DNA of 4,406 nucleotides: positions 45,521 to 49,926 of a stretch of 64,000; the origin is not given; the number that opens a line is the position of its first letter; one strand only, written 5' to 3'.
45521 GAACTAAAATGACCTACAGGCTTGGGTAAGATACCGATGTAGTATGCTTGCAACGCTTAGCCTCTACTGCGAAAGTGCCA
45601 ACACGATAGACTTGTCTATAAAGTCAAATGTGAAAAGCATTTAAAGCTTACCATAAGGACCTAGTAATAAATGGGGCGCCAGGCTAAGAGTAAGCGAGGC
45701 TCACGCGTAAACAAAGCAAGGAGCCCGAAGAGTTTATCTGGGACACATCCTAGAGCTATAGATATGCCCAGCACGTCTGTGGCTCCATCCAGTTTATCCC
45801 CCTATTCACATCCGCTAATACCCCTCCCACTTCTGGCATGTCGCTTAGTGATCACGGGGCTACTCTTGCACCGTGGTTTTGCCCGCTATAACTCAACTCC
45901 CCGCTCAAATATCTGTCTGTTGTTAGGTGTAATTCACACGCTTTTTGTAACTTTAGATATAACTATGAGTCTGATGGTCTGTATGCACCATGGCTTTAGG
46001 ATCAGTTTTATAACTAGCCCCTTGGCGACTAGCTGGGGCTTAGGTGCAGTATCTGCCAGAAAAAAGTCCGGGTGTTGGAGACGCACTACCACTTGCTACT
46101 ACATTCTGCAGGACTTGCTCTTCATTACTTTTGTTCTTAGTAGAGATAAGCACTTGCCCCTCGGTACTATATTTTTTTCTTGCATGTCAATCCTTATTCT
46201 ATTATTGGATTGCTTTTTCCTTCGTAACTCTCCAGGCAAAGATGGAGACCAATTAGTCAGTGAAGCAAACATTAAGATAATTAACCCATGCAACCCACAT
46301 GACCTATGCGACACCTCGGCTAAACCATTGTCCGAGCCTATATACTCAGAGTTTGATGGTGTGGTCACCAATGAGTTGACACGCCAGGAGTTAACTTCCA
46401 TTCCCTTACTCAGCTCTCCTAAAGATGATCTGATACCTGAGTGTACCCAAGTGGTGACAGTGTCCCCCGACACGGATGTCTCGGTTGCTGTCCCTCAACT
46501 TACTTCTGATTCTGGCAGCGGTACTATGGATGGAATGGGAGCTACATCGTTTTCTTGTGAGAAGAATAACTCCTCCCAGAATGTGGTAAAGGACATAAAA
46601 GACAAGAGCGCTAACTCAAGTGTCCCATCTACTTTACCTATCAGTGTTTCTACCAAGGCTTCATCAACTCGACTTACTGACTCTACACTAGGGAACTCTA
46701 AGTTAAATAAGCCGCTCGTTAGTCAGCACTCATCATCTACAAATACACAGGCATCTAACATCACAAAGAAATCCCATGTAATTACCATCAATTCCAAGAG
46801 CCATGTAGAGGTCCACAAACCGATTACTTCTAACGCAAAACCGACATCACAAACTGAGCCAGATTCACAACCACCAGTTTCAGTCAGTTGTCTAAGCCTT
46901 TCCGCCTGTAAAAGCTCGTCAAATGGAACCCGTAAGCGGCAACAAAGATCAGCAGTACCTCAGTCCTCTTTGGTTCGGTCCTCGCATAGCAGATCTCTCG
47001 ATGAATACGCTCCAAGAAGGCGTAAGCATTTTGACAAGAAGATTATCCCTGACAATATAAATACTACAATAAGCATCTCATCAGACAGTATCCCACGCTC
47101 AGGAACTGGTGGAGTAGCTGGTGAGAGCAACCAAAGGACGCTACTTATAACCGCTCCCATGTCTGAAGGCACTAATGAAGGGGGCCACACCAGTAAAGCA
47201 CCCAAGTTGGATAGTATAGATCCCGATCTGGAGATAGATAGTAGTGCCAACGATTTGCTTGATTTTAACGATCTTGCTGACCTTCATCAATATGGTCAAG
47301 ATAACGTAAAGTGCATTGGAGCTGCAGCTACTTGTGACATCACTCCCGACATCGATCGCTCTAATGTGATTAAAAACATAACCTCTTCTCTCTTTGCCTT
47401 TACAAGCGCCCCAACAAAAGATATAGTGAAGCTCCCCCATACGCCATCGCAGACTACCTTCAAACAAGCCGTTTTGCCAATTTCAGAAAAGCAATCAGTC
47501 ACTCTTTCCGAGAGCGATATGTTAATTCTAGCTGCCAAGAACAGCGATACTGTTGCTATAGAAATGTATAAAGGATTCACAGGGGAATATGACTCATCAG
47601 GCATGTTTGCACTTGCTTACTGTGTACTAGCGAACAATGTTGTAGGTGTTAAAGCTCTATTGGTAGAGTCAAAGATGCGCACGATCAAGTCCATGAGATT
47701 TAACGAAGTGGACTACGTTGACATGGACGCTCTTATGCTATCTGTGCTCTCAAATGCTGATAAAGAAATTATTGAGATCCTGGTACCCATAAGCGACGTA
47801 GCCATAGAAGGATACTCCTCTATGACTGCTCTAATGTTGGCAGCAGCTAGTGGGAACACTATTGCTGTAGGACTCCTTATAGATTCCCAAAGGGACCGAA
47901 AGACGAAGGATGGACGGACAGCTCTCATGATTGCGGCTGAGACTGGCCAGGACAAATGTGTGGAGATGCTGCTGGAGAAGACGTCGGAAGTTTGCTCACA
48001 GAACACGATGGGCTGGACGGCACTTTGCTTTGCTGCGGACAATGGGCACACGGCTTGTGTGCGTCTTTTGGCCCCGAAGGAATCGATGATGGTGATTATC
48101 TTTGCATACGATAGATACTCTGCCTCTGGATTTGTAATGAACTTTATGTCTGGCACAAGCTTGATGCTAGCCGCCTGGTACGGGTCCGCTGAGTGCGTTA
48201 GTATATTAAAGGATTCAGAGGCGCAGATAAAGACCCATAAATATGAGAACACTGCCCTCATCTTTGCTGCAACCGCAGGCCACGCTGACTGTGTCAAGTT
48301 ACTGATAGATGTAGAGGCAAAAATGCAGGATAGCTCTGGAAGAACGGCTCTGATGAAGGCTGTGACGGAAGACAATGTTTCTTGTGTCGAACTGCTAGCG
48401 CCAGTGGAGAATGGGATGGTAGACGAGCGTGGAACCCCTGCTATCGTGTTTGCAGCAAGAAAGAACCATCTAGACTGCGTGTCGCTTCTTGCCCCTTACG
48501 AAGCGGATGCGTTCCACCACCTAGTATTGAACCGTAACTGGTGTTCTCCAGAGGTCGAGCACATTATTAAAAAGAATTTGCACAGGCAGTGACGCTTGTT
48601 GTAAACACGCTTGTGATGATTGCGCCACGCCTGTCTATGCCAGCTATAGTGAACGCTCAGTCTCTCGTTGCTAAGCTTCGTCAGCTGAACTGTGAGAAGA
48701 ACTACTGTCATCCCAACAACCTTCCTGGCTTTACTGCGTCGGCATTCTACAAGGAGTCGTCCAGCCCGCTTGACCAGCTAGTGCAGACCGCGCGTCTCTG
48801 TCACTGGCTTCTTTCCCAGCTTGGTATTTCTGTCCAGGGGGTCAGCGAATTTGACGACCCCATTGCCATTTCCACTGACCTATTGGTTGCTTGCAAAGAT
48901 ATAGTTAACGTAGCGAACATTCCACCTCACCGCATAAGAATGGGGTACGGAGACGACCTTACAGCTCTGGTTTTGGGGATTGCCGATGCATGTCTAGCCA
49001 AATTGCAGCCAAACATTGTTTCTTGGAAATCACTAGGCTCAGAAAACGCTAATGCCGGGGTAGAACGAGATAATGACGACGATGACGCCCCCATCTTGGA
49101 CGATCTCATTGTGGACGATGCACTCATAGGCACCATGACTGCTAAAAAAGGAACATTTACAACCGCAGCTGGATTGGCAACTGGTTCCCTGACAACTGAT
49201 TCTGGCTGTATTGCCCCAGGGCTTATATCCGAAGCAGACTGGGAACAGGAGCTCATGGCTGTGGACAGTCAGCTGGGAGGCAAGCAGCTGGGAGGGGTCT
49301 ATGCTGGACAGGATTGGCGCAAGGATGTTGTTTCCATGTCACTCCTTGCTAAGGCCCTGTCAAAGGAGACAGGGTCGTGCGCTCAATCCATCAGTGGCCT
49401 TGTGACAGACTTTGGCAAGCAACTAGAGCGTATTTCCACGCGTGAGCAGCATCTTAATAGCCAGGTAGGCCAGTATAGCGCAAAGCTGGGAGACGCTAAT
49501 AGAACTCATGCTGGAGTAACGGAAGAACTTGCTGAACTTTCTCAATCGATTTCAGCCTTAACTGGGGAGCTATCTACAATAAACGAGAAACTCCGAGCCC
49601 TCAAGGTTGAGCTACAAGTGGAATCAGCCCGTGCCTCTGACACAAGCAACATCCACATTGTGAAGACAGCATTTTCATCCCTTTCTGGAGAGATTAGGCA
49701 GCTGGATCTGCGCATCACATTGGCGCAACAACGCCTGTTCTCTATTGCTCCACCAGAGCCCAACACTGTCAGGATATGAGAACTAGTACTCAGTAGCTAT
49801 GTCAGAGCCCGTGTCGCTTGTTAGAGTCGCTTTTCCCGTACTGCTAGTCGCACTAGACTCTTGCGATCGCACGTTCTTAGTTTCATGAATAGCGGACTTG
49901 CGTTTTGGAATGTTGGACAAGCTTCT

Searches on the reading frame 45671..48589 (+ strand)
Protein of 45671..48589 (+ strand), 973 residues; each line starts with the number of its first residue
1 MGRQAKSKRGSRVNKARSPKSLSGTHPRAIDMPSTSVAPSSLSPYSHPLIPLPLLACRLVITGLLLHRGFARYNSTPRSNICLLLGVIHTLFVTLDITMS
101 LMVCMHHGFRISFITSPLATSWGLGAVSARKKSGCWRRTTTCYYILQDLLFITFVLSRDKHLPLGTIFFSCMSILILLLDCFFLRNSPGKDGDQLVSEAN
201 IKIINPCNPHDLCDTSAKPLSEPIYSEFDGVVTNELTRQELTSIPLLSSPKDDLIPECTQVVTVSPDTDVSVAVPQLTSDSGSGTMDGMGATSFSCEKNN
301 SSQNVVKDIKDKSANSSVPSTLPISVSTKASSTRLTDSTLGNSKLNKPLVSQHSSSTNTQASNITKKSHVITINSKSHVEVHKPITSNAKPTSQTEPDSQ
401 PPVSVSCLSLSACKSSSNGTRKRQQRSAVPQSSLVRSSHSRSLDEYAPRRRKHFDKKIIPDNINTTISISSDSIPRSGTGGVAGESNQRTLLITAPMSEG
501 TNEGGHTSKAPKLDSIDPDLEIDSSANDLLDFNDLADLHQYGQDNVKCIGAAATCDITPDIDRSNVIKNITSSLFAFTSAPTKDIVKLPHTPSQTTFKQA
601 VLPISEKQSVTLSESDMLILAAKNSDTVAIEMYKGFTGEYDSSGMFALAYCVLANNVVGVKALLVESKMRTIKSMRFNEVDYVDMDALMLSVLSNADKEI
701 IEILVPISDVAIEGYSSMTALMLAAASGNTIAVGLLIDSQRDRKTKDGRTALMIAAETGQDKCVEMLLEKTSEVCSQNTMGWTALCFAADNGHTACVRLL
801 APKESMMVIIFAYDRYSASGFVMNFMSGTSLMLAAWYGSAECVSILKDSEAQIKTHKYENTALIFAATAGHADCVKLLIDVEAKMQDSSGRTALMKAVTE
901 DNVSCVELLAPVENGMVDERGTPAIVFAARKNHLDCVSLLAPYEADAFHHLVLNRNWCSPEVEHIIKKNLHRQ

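Call 60: search_protein_families(library=pfam, proteins=[window:45671-48589:+], max_evalue=0.001)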
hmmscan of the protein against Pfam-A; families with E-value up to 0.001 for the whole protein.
window:45671-48589:+ (973 aa): 5 families
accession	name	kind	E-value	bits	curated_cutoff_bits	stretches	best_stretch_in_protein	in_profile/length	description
PF12796.13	Ank_2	-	5.6e-46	155.5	27.3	3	831-910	1-80/90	Ankyrin repeats (3 copies)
PF00023.36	Ank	-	9.4e-30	101.5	21.1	1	747-778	1-32/33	Ankyrin repeat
PF13857.12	Ank_5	-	1.3e-20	73.7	27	1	851-894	8-53/56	Ankyrin repeats (many copies)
PF13637.12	Ank_4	-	1.9e-19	69.7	22.7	2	753-800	2-49/50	Ankyrin repeats (many copies)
PF13606.12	Ank_3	-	8.5e-13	47.5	22.3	0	747-770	1-24/30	Ankyrin repeat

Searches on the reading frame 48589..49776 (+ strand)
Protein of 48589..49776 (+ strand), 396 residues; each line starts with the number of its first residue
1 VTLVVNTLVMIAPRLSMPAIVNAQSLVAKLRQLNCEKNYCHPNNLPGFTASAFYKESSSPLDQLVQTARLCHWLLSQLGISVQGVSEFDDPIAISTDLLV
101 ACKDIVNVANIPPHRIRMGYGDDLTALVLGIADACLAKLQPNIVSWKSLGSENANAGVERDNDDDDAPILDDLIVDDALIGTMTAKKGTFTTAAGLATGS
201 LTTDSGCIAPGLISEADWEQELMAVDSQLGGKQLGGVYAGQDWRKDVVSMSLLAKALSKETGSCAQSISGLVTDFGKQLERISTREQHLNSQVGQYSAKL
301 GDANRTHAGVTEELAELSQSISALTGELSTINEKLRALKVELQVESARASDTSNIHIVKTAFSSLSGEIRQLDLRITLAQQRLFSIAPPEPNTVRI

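Call 60: search_protein_families(library=pfam, proteins=[window:48589-49776:+], max_evalue=0.001)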
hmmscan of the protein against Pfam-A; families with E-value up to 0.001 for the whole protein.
window:48589-49776:+ (396 aa): 1 family
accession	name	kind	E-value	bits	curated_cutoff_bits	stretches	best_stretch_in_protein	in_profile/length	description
PF10498.14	IFT57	-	6.4e-74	249.5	40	1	24-383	2-360/360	Intra-flagellar transport protein 57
